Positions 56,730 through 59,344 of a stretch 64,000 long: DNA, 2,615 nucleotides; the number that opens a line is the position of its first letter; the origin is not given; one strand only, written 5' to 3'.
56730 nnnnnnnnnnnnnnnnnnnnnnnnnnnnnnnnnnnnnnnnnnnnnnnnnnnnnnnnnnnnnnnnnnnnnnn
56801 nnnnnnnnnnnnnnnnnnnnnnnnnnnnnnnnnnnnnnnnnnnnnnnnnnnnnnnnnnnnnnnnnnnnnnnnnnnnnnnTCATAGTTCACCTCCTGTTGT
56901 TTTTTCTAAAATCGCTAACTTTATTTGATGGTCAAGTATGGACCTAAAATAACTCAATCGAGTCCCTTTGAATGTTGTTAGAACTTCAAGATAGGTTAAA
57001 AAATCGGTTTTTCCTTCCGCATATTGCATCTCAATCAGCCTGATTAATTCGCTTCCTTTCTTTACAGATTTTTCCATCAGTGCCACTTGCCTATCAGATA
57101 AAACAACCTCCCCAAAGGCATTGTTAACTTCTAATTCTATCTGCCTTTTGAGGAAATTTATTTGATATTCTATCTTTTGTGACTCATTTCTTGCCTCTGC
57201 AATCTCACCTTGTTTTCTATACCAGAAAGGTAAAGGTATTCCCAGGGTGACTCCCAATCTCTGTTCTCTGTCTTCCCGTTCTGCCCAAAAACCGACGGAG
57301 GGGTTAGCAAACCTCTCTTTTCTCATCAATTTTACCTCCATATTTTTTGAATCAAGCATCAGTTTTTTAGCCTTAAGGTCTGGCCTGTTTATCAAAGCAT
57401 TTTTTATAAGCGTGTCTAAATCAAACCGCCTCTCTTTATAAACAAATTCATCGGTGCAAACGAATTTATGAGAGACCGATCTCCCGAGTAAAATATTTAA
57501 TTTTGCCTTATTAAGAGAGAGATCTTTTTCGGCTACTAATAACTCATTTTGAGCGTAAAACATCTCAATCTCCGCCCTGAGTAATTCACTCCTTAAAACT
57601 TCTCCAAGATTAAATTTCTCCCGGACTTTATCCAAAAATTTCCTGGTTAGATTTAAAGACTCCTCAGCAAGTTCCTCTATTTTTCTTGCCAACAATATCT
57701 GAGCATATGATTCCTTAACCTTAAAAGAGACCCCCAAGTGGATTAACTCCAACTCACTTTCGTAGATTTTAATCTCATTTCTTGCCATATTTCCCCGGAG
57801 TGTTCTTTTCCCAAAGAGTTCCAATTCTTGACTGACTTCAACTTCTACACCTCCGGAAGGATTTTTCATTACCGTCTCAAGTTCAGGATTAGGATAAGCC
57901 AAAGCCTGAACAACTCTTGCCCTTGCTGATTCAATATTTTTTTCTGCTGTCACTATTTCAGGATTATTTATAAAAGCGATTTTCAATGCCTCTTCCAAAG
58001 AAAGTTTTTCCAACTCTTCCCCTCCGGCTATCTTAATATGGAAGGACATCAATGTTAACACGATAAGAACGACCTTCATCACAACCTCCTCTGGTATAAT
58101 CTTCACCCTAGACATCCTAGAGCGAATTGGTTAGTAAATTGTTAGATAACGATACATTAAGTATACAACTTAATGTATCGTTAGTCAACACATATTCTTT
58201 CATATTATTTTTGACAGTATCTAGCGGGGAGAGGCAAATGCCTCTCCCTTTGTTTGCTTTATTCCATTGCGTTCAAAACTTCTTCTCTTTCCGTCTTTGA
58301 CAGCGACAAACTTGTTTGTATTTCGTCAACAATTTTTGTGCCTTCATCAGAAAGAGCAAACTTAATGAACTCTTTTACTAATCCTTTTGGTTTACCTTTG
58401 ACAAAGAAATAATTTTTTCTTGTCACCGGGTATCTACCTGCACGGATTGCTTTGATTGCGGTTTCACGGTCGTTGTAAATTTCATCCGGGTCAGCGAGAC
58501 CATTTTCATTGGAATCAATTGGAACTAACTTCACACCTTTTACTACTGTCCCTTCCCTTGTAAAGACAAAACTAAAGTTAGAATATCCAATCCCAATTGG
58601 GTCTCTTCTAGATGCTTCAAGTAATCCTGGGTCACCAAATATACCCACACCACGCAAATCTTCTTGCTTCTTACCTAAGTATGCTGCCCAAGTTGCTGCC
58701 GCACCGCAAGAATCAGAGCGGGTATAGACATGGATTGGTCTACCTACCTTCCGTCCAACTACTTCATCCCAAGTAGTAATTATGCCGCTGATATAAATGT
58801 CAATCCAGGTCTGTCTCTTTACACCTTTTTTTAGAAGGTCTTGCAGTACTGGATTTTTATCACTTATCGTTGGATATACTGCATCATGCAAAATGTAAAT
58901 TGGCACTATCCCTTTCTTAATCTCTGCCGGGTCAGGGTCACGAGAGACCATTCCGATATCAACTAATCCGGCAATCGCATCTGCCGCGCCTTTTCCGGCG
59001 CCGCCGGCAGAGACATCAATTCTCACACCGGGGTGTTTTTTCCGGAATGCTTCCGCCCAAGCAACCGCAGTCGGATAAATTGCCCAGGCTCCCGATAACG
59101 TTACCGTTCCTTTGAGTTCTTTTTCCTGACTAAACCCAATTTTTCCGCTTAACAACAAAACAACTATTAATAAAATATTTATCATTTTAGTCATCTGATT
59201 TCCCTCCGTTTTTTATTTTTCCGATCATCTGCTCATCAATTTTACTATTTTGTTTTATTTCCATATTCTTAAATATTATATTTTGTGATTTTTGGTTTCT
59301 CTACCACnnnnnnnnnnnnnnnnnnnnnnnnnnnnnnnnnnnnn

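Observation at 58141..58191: Same 53-bp palindrome recurs at the junction between pstS and the efflux cluster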

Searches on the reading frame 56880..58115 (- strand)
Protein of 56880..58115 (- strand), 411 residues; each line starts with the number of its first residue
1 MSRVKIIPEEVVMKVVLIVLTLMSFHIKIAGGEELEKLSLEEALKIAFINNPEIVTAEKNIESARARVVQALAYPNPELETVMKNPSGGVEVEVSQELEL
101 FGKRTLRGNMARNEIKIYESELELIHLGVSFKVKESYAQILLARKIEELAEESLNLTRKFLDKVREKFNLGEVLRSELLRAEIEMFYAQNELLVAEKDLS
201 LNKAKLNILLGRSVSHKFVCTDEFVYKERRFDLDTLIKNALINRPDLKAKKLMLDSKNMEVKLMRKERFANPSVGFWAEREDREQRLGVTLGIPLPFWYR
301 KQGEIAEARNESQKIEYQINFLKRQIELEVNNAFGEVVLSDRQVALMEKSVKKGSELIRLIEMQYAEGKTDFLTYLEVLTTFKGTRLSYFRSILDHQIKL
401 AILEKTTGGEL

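Call 10: find_encoding_contigs(protein=window:56880-58115:-, flank=3000, max_places=10)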
Protein window:56880-58115:- (411 aa): no gene with exactly this product is on record in the collection.

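Call 25: search_protein_families(library=pfam, proteins=[window:56880-58115:-])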
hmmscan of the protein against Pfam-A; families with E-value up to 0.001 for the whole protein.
window:56880-58115:- (411 aa): 1 family
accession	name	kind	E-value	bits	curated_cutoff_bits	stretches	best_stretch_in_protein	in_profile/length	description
PF02321.23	OEP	-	6e-43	147.3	22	2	40-211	1-187/187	Outer membrane efflux protein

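Call 51: find_encoding_contigs(protein=window:56880-58079:-, flank=3000, max_places=10)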
Protein window:56880-58079:- (399 aa): 3 contigs read that carry it; 2 places shown.
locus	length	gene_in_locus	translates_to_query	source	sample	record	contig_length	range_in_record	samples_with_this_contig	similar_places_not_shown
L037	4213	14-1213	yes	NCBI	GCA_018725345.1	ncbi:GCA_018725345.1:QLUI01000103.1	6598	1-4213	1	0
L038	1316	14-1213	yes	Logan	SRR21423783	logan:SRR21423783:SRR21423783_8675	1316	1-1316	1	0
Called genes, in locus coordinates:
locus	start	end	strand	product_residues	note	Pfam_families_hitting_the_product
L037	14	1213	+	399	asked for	PF02321:OEP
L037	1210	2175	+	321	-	PF25967:RND-MFP_C (weak), PF25975:CzcB_C, PF25989:YknX_C (weak)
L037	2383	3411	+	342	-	PF25973:BSH_CzcB (weak), PF25944:Beta-barrel_RND (weak), PF25954:Beta-barrel_RND_2, PF25975:CzcB_C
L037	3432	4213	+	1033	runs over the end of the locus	PF00873:ACR_tran, PF03176:MMPL (weak)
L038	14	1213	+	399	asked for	PF02321:OEP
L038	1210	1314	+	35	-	?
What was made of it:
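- Tried and rejected: Contigs L037 and L038 start exactly at the czcC ribosome-binding site, where the alleles diverge (call 51).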

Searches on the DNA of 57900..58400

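Call 59: search_rna_families(source=window, start=57900, end=58400, threshold=evalue, max_evalue=1)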
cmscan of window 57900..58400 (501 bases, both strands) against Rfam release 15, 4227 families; matches with E-value up to 1: 1.
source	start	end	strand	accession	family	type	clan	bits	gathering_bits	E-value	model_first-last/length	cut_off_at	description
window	58205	58250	-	RF02527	SSRC38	Gene; sRNA;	-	18.1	80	0.84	1-166/166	no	Streptococcus sRNA SSRC38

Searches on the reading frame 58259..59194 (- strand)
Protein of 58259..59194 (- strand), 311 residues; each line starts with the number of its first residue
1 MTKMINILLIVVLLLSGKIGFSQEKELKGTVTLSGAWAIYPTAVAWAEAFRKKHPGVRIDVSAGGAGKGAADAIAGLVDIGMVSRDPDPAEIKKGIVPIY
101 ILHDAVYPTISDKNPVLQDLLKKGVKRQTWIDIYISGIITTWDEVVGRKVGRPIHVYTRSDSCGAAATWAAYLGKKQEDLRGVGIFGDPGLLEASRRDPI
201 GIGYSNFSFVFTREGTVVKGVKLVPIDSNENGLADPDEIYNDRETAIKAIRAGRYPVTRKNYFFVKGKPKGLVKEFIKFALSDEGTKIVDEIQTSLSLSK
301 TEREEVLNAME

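Call 25: search_protein_families(library=pfam, proteins=[window:58259-59194:-])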
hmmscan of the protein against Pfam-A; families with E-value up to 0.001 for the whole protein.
window:58259-59194:- (311 aa): 3 families
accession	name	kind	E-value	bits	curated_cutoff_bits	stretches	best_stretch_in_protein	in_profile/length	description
PF12849.12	PBP_like_2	-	1.7e-32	113.7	27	1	26-284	7-267/267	PBP superfamily domain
PF01547.30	SBP_bac_1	-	3.8e-06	27.6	26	0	42-146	9-135/307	Bacterial extracellular solute-binding protein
PF13531.11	SBP_bac_11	-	0.00073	19.8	25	0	39-76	9-45/227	Bacterial extracellular solute-binding protein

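Call 32: find_encoding_contigs(protein=window:58259-59194:-, flank=4000, max_places=10)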
Protein window:58259-59194:- (311 aa): 7 contigs read that carry it; 6 places shown.
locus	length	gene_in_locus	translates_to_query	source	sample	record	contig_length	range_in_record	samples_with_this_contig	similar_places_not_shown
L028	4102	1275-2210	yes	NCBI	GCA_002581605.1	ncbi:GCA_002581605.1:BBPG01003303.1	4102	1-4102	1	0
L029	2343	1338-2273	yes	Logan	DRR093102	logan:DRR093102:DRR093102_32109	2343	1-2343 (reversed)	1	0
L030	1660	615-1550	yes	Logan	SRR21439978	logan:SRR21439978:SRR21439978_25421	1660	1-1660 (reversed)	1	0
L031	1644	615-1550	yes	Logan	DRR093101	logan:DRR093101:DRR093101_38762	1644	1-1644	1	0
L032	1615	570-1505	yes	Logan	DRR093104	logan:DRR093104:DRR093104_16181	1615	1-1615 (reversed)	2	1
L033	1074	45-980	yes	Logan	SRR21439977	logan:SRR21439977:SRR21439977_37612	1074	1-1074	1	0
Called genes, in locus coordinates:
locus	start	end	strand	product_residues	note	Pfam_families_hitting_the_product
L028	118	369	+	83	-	PF01053:Cys_Met_Meta_PP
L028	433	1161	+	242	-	PF01507:PAPS_reduct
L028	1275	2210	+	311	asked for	PF12849:PBP_like_2, PF01547:SBP_bac_1 (faint)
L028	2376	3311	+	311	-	PF04542:Sigma70_r2, PF08281:Sigma70_r4_2, PF04545:Sigma70_r4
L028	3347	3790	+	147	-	-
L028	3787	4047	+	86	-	PF13828:DUF4190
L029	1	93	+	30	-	?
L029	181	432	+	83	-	PF01053:Cys_Met_Meta_PP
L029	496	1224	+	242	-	PF01507:PAPS_reduct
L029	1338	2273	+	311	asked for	PF12849:PBP_like_2, PF01547:SBP_bac_1 (faint)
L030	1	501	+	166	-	?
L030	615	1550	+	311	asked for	PF12849:PBP_like_2, PF01547:SBP_bac_1 (faint)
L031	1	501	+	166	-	?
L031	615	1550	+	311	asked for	PF12849:PBP_like_2, PF01547:SBP_bac_1 (faint)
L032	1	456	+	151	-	?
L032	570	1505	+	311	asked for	PF12849:PBP_like_2, PF01547:SBP_bac_1 (faint)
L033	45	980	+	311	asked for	PF12849:PBP_like_2, PF01547:SBP_bac_1 (faint)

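Call 55: search_protein_families(library=ncbifam, proteins=[L028:2376-3311:+, L028:3347-3790:+], max_evalue=0.001)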
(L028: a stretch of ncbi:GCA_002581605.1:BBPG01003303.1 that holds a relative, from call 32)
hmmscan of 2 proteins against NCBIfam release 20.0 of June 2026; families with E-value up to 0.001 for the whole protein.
L028:2376-3311:+ (311 aa): 92 families (the best 25 are shown)
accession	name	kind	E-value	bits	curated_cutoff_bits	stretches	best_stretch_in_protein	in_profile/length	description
NF004113.0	PRK05602.1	equivalog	4.2e-32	111.5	208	1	161-307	70-201/211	RNA polymerase sigma factor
TIGR02937.1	sigma70-ECF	superfamily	1.7e-29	102.6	42.9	1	145-307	16-165/165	sigma-70 family RNA polymerase sigma factor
NF007223.0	PRK09641.1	equivalog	3.1e-29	102.1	209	1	162-307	44-184/187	RNA polymerase sigma factor SigW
TIGR02948.1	SigW_bacill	equivalog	3.9e-26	92.3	243.1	1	162-307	44-184/187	RNA polymerase sigma factor SigW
NF009166.1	PRK12513.1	equivalog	3.9e-26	92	206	1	162-308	48-187/193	RNA polymerase sigma factor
TIGR02950.1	SigM_subfam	subfamily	3.5e-25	88.7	147.95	1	163-306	27-157/159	RNA polymerase sigma factor, SigM family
TIGR02939.1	RpoE_Sigma70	equivalog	1e-24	87.6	236.15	1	161-307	45-186/190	RNA polymerase sigma factor RpoE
NF009176.0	PRK12524.1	equivalog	3.9e-23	82.3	264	1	162-307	52-184/196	RNA polymerase sigma factor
NF009171.0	PRK12518.1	equivalog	6.4e-23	81.6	208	1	164-307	54-184/191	RNA polymerase sigma factor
NF007229.0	PRK09647.1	equivalog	4.7e-22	78.4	265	1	162-307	70-202/220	RNA polymerase sigma factor SigE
NF009190.0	PRK12538.1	equivalog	5.5e-22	78.6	303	1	161-307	88-219/233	RNA polymerase sigma factor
NF008888.0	PRK11922.1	equivalog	9.3e-22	77.8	204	1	161-308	55-197/231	RNA polymerase sigma factor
TIGR02985.1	Sig70_bacteroi1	subfamily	9.2e-21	74.7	126.4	1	161-307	26-162/162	RNA polymerase sigma-70 factor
NF058625.1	sigma_PG0214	equivalog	2e-19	69.9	130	1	159-307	27-161/170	GFO_1088 family ECF-type sigma factor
NF006930.0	PRK09415.1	subfamily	2.3e-19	69.9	198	1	163-307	43-175/179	RNA polymerase factor sigma C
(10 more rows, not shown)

L028:3347-3790:+ (147 aa): 0 families
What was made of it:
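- The unfilled pstS-czcC allele carries an ECF sigma factor (calls 32, 55).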

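Call 69: list_cluster_members(proteins=[P0121, window:58259-59194:-])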
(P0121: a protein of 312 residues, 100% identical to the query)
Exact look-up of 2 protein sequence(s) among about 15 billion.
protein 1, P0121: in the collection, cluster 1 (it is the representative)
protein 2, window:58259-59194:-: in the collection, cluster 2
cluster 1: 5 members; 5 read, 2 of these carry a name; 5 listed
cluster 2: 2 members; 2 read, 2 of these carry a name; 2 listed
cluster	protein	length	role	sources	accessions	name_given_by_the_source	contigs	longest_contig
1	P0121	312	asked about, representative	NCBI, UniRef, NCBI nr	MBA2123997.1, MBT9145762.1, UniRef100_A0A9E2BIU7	hypothetical protein B9J78_03570 [bacterium Unc6] | Integrase catalytic domain-containing protein n=1 Tax=Psychracetigena formicireducens ... | hypothetical protein [bacterium Unc6]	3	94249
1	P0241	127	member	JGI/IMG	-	transposase InsO family protein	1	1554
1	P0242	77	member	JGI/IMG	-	-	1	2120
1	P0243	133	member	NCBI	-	-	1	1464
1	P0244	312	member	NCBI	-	-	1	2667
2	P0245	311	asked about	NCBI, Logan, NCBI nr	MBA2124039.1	hypothetical protein B9J78_03785 [bacterium Unc6] | hypothetical protein [bacterium Unc6]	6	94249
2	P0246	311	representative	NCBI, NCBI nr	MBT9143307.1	MAG: Phosphate-binding protein PstS 1 [Dehalococcoidia bacterium] | Phosphate-binding protein PstS 1 [Bacillota bacterium]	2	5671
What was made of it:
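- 58259..59194 (-): pstS-like phosphate-binding protein, upstream neighbour of copy 2. calls 25, 32, 69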
